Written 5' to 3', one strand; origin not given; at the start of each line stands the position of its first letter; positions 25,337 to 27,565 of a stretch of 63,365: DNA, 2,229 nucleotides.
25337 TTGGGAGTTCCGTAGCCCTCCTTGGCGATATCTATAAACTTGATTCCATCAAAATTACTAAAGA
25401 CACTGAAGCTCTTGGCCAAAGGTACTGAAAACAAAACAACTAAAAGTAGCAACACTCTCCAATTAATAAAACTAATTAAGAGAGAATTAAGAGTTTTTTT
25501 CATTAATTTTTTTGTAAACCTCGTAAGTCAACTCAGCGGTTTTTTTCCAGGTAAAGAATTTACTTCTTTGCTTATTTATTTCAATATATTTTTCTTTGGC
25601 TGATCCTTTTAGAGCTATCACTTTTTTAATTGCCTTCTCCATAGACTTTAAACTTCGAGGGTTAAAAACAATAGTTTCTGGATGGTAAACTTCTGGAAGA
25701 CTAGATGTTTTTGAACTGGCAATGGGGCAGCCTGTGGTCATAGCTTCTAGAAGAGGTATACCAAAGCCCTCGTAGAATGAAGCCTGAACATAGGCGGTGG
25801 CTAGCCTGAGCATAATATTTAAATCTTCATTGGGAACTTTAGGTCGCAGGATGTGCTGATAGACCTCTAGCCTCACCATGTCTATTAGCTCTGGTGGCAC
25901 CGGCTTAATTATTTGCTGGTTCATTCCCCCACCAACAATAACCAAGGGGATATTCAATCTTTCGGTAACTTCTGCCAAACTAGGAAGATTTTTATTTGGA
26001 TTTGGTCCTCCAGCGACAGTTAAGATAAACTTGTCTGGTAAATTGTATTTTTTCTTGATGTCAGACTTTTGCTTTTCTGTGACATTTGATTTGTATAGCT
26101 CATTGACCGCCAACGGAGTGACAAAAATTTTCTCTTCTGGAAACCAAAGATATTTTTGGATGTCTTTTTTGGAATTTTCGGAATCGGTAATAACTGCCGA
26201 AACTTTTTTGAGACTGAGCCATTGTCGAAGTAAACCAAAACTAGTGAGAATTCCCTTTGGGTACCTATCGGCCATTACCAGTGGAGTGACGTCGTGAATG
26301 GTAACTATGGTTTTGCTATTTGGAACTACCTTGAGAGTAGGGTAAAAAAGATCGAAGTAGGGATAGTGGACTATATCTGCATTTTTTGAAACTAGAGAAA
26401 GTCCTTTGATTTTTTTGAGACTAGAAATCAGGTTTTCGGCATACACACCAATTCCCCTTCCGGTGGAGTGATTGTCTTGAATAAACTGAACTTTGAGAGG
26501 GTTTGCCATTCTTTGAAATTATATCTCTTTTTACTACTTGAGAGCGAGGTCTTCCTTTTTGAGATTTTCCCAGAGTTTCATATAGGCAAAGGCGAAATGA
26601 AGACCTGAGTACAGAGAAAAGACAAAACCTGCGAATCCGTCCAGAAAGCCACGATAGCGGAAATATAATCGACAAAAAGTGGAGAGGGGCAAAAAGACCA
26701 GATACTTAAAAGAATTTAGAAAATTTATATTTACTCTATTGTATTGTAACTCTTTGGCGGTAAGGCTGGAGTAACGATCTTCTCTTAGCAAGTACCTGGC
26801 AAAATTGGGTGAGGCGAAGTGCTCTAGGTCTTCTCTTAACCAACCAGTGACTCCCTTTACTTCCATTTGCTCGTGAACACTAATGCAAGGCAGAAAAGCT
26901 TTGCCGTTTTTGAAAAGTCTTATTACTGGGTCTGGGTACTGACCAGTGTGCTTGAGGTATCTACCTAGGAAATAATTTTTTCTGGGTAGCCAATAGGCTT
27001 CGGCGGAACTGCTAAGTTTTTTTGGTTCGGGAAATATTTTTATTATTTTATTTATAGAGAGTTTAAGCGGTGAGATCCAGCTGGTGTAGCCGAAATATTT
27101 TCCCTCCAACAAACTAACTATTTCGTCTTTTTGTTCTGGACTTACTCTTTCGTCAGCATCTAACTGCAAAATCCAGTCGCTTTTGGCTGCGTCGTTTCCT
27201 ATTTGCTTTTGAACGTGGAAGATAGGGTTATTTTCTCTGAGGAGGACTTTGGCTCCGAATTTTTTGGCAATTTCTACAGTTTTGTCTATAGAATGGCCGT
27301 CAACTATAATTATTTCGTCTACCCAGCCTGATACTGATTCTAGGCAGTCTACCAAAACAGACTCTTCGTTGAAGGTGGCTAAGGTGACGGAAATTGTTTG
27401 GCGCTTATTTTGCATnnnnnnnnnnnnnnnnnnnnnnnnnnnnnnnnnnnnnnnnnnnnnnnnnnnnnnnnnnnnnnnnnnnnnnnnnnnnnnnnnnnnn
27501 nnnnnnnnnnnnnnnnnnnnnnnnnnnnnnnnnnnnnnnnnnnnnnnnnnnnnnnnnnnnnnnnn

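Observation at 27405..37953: Six family-A paralogues in a head-to-tail, translationally coupled array with a conserved catalytic half and divergent C-terminal domains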

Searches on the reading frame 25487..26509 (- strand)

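Call 15: search_protein_families(library=pfam, proteins=[window:25487-26509:-], max_evalue=0.001)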
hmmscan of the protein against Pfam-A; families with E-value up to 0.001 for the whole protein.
window:25487-26509:- (340 aa): 3 families
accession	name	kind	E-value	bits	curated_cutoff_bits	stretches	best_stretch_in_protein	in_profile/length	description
PF00534.26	Glycos_transf_1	-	3.9e-18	66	26.4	1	149-313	3-170/172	Glycosyl transferases group 1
PF13692.12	Glyco_trans_1_4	-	1.9e-12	48.1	27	1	173-298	15-140/142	Glycosyl transferases group 1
PF13439.12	Glyco_transf_4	-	7.9e-08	32.9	28.5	1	42-136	71-167/170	Glycosyltransferase Family 4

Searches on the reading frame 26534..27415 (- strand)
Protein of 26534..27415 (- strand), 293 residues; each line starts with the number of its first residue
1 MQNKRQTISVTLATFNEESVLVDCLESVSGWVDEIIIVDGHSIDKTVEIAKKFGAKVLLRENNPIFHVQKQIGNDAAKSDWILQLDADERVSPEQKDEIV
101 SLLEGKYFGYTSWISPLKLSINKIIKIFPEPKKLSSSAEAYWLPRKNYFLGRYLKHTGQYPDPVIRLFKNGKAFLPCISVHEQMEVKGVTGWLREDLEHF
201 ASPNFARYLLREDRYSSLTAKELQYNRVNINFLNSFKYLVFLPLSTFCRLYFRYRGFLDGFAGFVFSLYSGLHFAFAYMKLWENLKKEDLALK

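Call 15: search_protein_families(library=pfam, proteins=[window:26534-27415:-], max_evalue=0.001)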
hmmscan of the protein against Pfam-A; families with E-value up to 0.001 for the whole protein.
window:26534-27415:- (293 aa): 2 families
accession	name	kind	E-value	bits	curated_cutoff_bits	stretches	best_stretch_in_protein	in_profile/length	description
PF00535.33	Glycos_transf_2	-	7.1e-18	65.5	23.3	1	9-105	1-105/168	Glycosyl transferase family 2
PF13704.12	Glyco_tranf_2_4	-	2.4e-05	25.2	27.5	1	16-90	2-83/98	Glycosyl transferase family 2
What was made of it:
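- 26534..27415 (-): GT2 Leloir-type glycosyltransferase, 293 aa, overlapping the last family-A gene by 11 nt. PF00535 (call 15).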

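Call 36: search_protein_families(library=ncbifam, proteins=[window:26534-27415:-], max_evalue=0.00001)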
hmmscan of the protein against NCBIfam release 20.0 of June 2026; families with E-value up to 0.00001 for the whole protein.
window:26534-27415:- (293 aa): 5 families
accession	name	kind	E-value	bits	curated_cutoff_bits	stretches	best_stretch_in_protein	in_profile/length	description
TIGR04283.1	glyco_like_mftF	equivalog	1.7e-12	47.4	182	1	8-104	1-100/221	TIGR04283 family arsenosugar biosynthesis glycosyltransferase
TIGR04195.1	S_glycosyl_SunS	equivalog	3e-10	39.5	350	1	6-100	57-152/421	SunS family peptide S-glycosyltransferase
NF010496.0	PRK13915.1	equivalog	1.9e-08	33.8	262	1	4-62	29-93/307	glucosyl-3-phosphoglycerate synthase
TIGR04182.1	glyco_TIGR04182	equivalog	6.5e-08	32.3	325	1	8-102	2-96/293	S-layer glycoprotein N-glycosyltransferase AglJ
NF007482.0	PRK10073.1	equivalog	2.3e-07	30.1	423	1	1-101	1-108/334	glycosyltransferase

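Call 73: search_solved_structures(query=window:26534-27415:-, max_evalue=0.001)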
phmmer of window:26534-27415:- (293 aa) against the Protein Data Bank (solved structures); distinct sequences matched with E-value up to 0.001: 7.
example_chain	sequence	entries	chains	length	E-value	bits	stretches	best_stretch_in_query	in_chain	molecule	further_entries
22ao_A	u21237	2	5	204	1.4e-13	54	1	5-111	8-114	GmaR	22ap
7msp_A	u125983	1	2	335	7.5e-07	31.9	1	6-104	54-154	SPbeta prophage-derived glycosyltransferase SunS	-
7msk_A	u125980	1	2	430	1.1e-06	31.4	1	8-90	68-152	Glyco_trans_2-like domain-containing protein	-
7msn_A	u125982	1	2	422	1.1e-06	31.3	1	6-104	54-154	SPbeta prophage-derived glycosyltransferase SunS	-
6p61_A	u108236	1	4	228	4.5e-05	26.1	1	3-94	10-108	Glycosyltransferase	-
9omm_A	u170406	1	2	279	0.00094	21.8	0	8-72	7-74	Glycosyltransferase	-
9omh_A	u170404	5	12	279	0.00094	21.8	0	8-72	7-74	Glycosyltransferase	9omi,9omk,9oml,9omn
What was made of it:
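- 26534..27415 (-): Its best solved relatives are GmaR and SunS, matched over the N-terminal ~100 aa only (call 73).
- The overlapping GT2 (26534-27415) is most similar in its N-terminal part to the protein/peptide-glycosylating enzymes GmaR and SunS (call 73).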
